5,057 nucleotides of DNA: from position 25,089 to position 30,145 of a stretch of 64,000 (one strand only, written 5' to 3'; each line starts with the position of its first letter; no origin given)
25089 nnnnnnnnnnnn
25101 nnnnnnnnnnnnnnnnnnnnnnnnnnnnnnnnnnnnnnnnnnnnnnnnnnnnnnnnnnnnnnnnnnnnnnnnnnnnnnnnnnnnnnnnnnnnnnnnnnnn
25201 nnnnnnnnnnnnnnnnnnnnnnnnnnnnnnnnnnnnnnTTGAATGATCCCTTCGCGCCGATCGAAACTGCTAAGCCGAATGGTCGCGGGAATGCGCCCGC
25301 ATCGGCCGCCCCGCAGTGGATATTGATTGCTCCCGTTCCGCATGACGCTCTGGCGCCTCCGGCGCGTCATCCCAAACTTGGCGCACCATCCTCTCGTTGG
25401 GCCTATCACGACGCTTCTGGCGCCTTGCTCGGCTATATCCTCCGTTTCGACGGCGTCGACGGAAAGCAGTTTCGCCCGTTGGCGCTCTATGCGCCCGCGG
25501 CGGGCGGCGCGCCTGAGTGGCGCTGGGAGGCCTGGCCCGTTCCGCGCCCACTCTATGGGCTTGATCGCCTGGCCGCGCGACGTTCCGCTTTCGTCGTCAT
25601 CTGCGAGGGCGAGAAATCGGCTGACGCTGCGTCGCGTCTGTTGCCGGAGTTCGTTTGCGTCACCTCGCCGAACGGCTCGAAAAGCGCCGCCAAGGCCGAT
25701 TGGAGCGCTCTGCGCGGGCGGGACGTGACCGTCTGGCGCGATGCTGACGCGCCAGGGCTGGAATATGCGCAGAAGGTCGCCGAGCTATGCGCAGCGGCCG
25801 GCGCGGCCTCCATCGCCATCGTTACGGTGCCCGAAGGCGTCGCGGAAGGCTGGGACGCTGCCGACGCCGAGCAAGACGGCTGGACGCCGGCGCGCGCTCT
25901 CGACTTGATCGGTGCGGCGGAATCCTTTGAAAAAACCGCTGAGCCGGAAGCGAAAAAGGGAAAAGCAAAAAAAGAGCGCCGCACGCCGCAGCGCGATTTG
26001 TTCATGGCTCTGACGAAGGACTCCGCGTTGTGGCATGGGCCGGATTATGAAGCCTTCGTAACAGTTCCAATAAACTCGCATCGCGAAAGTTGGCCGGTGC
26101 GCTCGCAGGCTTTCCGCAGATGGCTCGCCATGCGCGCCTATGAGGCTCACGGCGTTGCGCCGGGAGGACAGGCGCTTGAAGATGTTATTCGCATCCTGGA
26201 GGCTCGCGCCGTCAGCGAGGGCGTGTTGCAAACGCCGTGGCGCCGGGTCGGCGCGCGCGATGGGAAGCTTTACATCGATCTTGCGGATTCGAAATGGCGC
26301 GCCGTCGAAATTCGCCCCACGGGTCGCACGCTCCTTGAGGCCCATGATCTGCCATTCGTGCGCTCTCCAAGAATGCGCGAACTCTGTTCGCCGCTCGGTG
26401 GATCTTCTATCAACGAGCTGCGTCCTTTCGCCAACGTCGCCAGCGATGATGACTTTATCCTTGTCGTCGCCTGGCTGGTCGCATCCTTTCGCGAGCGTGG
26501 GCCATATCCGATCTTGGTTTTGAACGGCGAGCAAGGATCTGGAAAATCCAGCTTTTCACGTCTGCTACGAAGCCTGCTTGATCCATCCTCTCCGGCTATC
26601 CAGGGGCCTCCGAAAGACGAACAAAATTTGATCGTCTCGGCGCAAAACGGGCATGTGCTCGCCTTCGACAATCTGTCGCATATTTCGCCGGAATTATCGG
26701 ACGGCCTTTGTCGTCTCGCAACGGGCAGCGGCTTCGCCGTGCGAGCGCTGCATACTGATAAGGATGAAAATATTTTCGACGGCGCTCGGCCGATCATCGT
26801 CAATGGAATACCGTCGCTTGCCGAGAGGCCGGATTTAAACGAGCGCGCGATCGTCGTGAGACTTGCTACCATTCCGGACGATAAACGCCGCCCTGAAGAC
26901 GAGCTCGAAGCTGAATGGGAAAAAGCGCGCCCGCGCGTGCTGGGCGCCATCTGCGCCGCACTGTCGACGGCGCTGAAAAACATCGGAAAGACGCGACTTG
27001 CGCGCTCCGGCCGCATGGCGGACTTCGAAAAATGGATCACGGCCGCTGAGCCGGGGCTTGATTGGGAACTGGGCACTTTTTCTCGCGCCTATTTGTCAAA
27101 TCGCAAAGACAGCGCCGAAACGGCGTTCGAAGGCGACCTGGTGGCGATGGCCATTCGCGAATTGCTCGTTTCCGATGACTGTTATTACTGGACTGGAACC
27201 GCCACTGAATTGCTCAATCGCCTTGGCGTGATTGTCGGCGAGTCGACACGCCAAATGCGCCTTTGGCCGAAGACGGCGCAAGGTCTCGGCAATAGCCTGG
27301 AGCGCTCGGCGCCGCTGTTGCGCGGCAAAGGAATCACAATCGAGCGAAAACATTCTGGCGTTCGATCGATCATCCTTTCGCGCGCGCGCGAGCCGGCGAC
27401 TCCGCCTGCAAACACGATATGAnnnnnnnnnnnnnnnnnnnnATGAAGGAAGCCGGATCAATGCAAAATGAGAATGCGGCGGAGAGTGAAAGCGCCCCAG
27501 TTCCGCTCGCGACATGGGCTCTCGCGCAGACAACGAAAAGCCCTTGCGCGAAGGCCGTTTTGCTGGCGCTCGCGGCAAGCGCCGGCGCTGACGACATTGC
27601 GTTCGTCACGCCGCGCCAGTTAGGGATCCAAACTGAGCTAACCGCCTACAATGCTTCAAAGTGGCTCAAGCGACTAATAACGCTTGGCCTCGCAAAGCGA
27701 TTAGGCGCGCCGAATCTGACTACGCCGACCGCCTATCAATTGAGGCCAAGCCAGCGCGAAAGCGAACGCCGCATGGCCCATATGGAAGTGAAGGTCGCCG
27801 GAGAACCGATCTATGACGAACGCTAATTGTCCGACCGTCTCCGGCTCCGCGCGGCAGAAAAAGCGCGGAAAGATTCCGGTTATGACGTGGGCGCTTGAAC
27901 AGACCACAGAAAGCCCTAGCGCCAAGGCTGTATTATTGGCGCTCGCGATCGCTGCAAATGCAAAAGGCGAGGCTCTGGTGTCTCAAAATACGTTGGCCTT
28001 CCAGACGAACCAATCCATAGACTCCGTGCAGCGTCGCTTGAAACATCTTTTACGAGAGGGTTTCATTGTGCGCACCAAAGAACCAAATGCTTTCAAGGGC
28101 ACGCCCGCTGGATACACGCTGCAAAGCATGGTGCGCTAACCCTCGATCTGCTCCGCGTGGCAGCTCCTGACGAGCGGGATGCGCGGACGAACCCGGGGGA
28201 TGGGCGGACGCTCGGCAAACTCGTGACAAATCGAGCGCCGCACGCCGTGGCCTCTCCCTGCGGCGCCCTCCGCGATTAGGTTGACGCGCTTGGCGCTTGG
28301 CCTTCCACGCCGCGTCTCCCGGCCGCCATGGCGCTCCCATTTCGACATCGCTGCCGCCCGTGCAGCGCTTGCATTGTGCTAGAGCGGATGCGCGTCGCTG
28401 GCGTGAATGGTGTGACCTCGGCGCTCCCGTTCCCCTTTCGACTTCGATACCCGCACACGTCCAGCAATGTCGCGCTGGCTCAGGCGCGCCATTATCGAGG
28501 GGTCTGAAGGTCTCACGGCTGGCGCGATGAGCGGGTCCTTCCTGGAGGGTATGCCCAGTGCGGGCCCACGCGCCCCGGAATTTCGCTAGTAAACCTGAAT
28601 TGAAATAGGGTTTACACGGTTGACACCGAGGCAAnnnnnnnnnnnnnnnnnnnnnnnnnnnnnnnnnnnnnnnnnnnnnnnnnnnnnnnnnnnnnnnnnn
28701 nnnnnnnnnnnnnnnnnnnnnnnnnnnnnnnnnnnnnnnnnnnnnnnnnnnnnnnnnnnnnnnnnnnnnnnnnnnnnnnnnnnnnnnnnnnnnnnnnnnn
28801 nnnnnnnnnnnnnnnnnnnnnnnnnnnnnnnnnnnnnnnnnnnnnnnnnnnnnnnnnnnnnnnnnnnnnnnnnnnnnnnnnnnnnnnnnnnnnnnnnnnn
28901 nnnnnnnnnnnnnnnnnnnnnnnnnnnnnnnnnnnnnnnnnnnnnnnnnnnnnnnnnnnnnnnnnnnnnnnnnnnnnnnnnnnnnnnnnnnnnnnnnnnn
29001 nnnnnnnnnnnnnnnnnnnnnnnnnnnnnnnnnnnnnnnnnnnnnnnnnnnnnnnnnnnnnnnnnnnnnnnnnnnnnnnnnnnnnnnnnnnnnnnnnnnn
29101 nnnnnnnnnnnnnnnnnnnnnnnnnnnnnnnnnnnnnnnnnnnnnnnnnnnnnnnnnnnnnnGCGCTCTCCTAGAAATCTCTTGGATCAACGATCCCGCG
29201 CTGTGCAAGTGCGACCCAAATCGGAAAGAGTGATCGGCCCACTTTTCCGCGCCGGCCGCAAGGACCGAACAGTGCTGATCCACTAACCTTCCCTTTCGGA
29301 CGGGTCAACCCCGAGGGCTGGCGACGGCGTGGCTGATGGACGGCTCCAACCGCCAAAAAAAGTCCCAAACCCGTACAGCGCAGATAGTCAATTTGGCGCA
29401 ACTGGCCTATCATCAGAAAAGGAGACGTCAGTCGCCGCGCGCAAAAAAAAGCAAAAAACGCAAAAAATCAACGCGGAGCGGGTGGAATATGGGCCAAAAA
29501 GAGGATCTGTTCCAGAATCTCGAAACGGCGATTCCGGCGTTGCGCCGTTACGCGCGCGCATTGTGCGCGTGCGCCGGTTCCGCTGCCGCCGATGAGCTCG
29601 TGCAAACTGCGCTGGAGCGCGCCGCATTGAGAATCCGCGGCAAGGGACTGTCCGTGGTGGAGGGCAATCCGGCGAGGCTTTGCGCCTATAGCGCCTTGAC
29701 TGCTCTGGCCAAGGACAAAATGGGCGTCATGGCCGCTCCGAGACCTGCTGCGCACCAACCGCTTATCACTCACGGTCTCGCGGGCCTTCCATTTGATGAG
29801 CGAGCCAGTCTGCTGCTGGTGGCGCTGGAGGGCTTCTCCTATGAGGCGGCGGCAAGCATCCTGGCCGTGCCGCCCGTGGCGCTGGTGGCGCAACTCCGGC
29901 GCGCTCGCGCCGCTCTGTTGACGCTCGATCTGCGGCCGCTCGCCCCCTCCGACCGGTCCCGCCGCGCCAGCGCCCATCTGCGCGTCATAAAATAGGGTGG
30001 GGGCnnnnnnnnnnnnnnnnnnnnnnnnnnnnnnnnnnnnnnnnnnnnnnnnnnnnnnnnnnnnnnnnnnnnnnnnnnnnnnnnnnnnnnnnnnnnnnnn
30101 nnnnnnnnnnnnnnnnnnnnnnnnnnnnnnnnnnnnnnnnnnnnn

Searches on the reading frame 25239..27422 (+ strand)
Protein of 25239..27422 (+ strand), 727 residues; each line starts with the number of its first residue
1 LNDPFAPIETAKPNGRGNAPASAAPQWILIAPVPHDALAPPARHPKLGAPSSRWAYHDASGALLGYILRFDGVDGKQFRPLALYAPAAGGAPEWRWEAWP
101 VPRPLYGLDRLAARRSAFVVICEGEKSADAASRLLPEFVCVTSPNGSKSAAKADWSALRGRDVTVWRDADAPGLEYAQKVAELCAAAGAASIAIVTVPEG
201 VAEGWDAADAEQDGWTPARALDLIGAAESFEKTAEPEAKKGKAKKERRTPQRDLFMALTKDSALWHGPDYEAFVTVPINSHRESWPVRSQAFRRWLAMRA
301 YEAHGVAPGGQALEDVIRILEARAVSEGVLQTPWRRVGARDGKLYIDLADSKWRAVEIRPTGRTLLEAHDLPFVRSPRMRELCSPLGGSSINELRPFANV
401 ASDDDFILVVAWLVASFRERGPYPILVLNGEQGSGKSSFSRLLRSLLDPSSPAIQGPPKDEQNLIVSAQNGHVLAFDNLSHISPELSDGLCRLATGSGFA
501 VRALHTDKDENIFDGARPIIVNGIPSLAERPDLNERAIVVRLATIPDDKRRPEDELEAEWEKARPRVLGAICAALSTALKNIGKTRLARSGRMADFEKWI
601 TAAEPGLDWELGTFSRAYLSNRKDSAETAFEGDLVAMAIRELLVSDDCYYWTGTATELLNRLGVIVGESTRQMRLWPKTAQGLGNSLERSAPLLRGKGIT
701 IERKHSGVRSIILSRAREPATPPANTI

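Call 11: search_protein_families(library=pfam, proteins=[window:25239-27422:+], max_evalue=0.01)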
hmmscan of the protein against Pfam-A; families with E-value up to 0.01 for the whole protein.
window:25239-27422:+ (727 aa): 3 families
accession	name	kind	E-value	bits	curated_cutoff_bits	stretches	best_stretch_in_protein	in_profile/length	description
PF19898.4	DUF6371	-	0.00026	21.3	27.7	1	103-168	85-149/150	Domain of unknown function (DUF6371)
PF13362.12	Toprim_3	-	0.00044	21.1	27.2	1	120-210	3-88/95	Toprim domain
PF01751.28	Toprim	-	0.003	18.1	23.1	1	119-186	2-86/96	Toprim domain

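Call 30: search_protein_families(library=phrogs, proteins=[window:25239-27422:+], max_evalue=0.05)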
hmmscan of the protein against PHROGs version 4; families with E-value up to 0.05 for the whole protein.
window:25239-27422:+ (727 aa): 5 families
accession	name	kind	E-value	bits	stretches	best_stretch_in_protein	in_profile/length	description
phrog_239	-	DNA, RNA and nucleotide metabolism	1.8e-19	71.2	1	51-232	144-317/801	DNA primase/helicase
phrog_4762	-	unknown function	1.2e-18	67.5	1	55-171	33-150/822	-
phrog_6088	-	DNA, RNA and nucleotide metabolism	1.5e-14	54.4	1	48-238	148-309/772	DNA primase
phrog_47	-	DNA, RNA and nucleotide metabolism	1.7e-06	27.9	1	103-218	220-324/947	DNA primase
phrog_21086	-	unknown function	0.05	13.2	0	403-448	222-269/617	-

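Call 42: find_homologous_proteins(query=window:25239-27422:+, max_evalue=1e-20)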
Query window:25239-27422:+ (727 aa): 1371 proteins with E <= 1e-20 among 8000 candidates; the best 120 are listed.
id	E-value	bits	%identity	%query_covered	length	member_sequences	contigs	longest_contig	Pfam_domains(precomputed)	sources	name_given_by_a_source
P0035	0.0e+0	1647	100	100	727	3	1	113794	-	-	-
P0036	0.0e+0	1332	81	99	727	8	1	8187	-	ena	-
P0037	0.0e+0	1290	78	99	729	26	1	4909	-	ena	-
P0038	0.0e+0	1267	77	99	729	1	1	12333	-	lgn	-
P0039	0.0e+0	1258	76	99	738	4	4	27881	-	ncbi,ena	-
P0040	0.0e+0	1174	72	99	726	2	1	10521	PF19898.5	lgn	-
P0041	0.0e+0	1138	74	94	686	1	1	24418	-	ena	-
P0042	0.0e+0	1042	63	99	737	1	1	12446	-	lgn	-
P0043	1.4e-294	997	66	91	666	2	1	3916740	-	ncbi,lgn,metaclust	metaclust:status=active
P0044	6.7e-292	988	64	98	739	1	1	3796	-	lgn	-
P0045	1.1e-291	988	63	98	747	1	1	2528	-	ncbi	-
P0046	2.5e-291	986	64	98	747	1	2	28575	-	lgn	-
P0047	3.4e-291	986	63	98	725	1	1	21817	-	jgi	jgi:hypothetical protein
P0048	7.4e-289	978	62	99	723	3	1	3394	-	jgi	jgi:hypothetical protein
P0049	9.5e-285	965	62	98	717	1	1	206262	-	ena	-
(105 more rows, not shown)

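Call 43: find_encoding_contigs(protein=P0039, flank=10000, max_places=2)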
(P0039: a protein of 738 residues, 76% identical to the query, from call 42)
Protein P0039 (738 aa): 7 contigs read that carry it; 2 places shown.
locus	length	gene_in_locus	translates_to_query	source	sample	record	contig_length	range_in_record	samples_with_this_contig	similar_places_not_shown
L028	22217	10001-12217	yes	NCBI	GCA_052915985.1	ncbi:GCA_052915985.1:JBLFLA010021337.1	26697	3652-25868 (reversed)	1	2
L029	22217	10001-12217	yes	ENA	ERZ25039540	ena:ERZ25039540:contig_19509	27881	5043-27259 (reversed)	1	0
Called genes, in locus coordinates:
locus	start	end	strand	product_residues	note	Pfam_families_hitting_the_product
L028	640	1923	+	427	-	PF13356:Arm-DNA-bind_3, PF00589:Phage_integrase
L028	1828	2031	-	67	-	-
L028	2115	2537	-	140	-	-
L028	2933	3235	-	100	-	PF21716:dnstrm_HI1420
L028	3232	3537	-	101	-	PF05973:Gp49 (weak)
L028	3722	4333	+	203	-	PF12802:MarR_2 (weak), PF13412:HTH_24 (faint)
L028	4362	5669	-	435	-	-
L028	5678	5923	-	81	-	PF13560:HTH_31 (weak), PF01381:HTH_3 (weak)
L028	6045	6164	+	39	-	-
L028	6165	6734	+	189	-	-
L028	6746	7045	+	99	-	-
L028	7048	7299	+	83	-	-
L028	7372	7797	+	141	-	-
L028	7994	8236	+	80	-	PF12728:HTH_17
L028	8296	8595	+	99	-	-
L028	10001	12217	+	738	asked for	-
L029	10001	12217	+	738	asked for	-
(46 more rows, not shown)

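Call 44: find_encoding_contigs(protein=P0041, flank=10000, max_places=1)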
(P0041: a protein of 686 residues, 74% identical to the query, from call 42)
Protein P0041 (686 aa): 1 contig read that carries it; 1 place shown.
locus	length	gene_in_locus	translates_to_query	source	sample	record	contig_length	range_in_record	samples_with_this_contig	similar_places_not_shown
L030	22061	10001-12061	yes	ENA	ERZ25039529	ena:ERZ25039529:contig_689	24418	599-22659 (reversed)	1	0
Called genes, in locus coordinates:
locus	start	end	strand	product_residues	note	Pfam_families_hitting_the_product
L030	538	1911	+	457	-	PF13356:Arm-DNA-bind_3, PF00589:Phage_integrase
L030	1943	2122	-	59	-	-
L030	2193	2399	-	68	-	-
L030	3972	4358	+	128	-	-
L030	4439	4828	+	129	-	-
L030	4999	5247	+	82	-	PF13560:HTH_31 (weak), PF01381:HTH_3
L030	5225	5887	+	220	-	-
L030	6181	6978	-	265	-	-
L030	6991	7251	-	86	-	PF01381:HTH_3 (weak)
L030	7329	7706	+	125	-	-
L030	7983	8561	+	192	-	-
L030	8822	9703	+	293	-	-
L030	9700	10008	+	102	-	-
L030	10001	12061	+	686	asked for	-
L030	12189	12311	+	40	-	-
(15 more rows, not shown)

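Call 45: find_encoding_contigs(protein=P0049, flank=10000, max_places=1)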
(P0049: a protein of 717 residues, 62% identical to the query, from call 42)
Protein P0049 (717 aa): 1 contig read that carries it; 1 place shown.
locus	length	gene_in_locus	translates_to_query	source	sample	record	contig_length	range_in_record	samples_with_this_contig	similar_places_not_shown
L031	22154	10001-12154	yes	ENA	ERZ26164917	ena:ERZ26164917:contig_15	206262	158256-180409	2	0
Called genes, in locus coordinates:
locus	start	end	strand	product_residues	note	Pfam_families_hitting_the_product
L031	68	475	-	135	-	PF05071:NDUFA12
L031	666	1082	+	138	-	PF13564:DoxX_2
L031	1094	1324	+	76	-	PF14117:DUF4287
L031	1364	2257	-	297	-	PF00561:Abhydrolase_1, PF12146:Hydrolase_4 (weak), PF12697:Abhydrolase_6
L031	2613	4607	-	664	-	PF14280:DUF4365, PF00515:TPR_1 (weak), PF13432:TPR_16, PF14559:TPR_19, PF00515:TPR_1, PF13181:TPR_8, PF13414:TPR_11, PF13432:TPR_16, +15 more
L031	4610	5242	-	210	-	-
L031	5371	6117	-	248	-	PF01695:IstB_IS21, PF00308:Bac_DnaA, PF02562:PhoH (weak)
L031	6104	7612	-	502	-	PF00665:rve, PF22483:Mu-transpos_C_2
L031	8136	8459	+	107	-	-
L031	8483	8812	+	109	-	-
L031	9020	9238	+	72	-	PF12728:HTH_17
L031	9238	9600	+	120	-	-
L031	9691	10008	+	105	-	-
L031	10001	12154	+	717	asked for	-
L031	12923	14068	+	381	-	PF01041:DegT_DnrJ_EryC1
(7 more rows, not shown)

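Call 58: find_related_loci(query=window:25239-27422:+, collection=viral_contigs, flank=10000)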
Query window:25239-27422:+ (727 aa) in viral_contigs; peptide patterns used: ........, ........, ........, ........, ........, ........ (x = any residue, [..] = any of these).
5 stretches matched a pattern; 2 encode a relative of the query (tblastn E <= 1e-3); 2 distinct loci.
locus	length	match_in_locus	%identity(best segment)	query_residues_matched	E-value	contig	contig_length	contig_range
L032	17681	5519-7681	78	1-722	0e+0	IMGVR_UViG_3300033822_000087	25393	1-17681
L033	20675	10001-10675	34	21-248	3e-33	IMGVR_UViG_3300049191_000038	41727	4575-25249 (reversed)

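Call 60: find_related_loci(query=A2, collection=metagenome_contigs, flank=10000)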
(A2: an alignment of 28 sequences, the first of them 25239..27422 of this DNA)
Query A2 (727 aa) in metagenome_contigs; peptide patterns used: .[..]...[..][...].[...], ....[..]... (x = any residue, [..] = any of these).
600 stretches matched a pattern (row limit reached: there are more); 412 encode a relative of the query (tblastn E <= 1e-3); the best 80 are kept; 80 distinct loci.
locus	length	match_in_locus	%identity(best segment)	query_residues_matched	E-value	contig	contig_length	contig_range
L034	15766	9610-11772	78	1-722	0e+0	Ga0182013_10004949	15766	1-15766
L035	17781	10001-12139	57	1-715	0e+0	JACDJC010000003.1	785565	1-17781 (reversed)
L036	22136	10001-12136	55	1-713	0e+0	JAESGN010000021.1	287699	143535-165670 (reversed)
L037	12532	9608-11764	54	1-713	0e+0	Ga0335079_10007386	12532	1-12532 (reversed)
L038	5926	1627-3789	52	3-718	0e+0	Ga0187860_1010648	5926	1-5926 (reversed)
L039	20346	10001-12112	51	2-711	0e+0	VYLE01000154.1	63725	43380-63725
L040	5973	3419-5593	48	3-713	0e+0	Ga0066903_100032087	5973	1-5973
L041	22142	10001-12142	51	2-713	0e+0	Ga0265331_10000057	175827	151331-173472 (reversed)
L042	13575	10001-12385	45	3-713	0e+0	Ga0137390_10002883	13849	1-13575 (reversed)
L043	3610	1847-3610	54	3-598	0e+0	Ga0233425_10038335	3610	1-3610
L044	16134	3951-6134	47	2-713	0e+0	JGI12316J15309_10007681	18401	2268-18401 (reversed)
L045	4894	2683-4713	49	48-720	0e+0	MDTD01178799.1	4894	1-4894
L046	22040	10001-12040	46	27-707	2e-167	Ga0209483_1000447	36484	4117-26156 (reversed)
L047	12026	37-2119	56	44-713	0e+0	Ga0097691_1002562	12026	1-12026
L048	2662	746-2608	48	5-629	3e-173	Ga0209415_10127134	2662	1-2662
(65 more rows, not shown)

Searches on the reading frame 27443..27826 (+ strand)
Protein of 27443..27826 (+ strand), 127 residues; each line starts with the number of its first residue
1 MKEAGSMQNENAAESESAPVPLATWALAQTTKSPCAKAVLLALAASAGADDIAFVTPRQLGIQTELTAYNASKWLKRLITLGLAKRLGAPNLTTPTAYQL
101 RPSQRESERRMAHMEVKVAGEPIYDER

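Call 30: search_protein_families(library=phrogs, proteins=[window:27443-27826:+], max_evalue=0.05)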
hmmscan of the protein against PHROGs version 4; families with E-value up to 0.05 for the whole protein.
window:27443-27826:+ (127 aa): 4 families
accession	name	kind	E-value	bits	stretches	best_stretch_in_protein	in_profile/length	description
phrog_6643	-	DNA, RNA and nucleotide metabolism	0.00012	22.6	1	24-99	7-84/313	replication initiation protein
phrog_391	-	DNA, RNA and nucleotide metabolism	0.00087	20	1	22-110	5-98/298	replication initiation O-like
phrog_1032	-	DNA, RNA and nucleotide metabolism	0.0024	18.9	1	23-85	6-68/281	replication initiation protein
phrog_270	-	DNA, RNA and nucleotide metabolism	0.0056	17.1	1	12-86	25-99/383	replication initiation protein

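Call 73: search_protein_families(library=pfam, proteins=[window:27443-27826:+], max_evalue=0.1)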
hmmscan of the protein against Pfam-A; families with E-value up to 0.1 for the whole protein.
window:27443-27826:+ (127 aa): 2 families
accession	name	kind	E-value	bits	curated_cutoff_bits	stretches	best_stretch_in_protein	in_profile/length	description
PF12802.13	MarR_2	-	0.0012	19.3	27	1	38-87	9-53/61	MarR family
PF13730.12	HTH_36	-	0.073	13.3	25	0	33-83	4-54/55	Helix-turn-helix domain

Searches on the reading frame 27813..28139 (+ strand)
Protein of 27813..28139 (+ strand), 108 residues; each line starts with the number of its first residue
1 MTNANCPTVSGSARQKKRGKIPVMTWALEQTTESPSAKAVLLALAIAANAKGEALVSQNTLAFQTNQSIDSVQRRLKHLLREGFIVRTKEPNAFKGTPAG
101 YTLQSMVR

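Call 30: search_protein_families(library=phrogs, proteins=[window:27813-28139:+], max_evalue=0.05)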
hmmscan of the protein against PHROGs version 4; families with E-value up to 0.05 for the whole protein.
window:27813-28139:+ (108 aa): 16 families
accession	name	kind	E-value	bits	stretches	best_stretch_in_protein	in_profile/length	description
phrog_1032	-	DNA, RNA and nucleotide metabolism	1.7e-12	48.9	1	22-91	4-73/281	replication initiation protein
phrog_391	-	DNA, RNA and nucleotide metabolism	7.1e-08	33.4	1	23-92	5-74/298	replication initiation O-like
phrog_270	-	DNA, RNA and nucleotide metabolism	1.2e-07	32.4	1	24-89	36-101/383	replication initiation protein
phrog_4617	-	DNA, RNA and nucleotide metabolism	6e-07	30.3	1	23-103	5-86/223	replication initiation protein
phrog_345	-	DNA, RNA and nucleotide metabolism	4.7e-06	27.5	1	23-90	35-102/297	replication initiation O-like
phrog_8540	-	DNA, RNA and nucleotide metabolism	6e-06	27.6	1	22-103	4-85/196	replication initiation O-like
phrog_678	-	DNA, RNA and nucleotide metabolism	1.5e-05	25.7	1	23-90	63-120/346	replication initiation O-like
phrog_6643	-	DNA, RNA and nucleotide metabolism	2.6e-05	24.8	1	24-91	6-73/313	replication initiation protein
phrog_8102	-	DNA, RNA and nucleotide metabolism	0.0011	19.2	1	16-92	15-95/337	replication initiation protein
phrog_428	-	DNA, RNA and nucleotide metabolism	0.0011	19.2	1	37-97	107-168/455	replication initiation protein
phrog_11896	-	DNA, RNA and nucleotide metabolism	0.0012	19.8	1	24-90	8-75/225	primosomal protein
phrog_1123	-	unknown function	0.0027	18.6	1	57-88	48-79/112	-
phrog_186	-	DNA, RNA and nucleotide metabolism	0.003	18.3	1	28-92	35-99/308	DnaD-like helicase loader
phrog_1368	-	transcription regulation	0.0086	16.9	1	56-95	28-66/101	transcriptional regulator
phrog_9088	-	unknown function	0.028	15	1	50-93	56-99/227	-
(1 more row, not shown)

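Call 73: search_protein_families(library=pfam, proteins=[window:27813-28139:+], max_evalue=0.1)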
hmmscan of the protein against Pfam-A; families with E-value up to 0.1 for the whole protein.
window:27813-28139:+ (108 aa): 6 families
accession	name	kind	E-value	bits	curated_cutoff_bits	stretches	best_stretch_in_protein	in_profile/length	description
PF13730.12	HTH_36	-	2.1e-07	31.1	25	1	34-85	4-55/55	Helix-turn-helix domain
PF12802.13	MarR_2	-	4.4e-05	24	27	1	41-91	9-56/61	MarR family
PF13412.12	HTH_24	-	0.0077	16.2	21.9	1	56-85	18-47/48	Winged helix-turn-helix DNA-binding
PF01047.28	MarR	-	0.0086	16.4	24.6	1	57-92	19-54/59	MarR family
PF21984.2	DnaD_N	-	0.012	16.3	27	1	40-106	20-86/101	DnaD N-terminal domain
PF25213.1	HVO_A0261_N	-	0.012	15.9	35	1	53-101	22-68/86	HVO_A0261 N-terminal domain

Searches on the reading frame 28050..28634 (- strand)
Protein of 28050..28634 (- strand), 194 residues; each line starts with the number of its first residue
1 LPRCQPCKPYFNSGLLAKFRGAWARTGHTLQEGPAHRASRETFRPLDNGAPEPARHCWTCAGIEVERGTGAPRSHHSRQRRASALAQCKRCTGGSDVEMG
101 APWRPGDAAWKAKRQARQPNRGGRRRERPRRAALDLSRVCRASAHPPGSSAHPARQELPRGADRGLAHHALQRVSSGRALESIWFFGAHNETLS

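Call 11: search_protein_families(library=pfam, proteins=[window:28050-28634:-], max_evalue=0.01)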
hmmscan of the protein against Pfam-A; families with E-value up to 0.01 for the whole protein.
window:28050-28634:- (194 aa): 1 family
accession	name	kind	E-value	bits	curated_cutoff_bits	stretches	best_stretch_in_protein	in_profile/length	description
PF01623.22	Carla_C4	-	0.0017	18.7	20.9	1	53-91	21-59/91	Carlavirus putative nucleic acid binding protein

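Call 30: search_protein_families(library=phrogs, proteins=[window:28050-28634:-], max_evalue=0.05)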
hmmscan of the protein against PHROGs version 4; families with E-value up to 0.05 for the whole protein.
window:28050-28634:- (194 aa): 0 families

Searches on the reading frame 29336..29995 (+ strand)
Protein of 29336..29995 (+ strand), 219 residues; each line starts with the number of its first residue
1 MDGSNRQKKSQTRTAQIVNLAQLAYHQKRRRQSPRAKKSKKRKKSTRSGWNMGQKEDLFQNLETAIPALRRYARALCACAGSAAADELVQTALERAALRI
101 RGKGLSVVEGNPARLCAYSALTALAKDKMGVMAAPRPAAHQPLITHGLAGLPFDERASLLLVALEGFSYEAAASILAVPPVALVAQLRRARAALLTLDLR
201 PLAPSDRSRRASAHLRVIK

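Call 11: search_protein_families(library=pfam, proteins=[window:29336-29995:+], max_evalue=0.01)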
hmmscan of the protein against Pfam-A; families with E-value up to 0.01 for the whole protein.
window:29336-29995:+ (219 aa): 3 families
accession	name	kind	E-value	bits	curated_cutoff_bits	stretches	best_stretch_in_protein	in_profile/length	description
PF08281.18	Sigma70_r4_2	-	6.2e-08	32.6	25.7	1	148-194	8-54/54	Sigma-70, region 4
PF22029.2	PhyR_sigma2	-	1.6e-07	31.7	27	1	63-97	2-34/55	Sigma2 domain of PhyR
PF22233.2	PhyR_sigma-like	-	1.5e-05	25.2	27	1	155-190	8-43/50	Response regulator PhyR, sigma-like domain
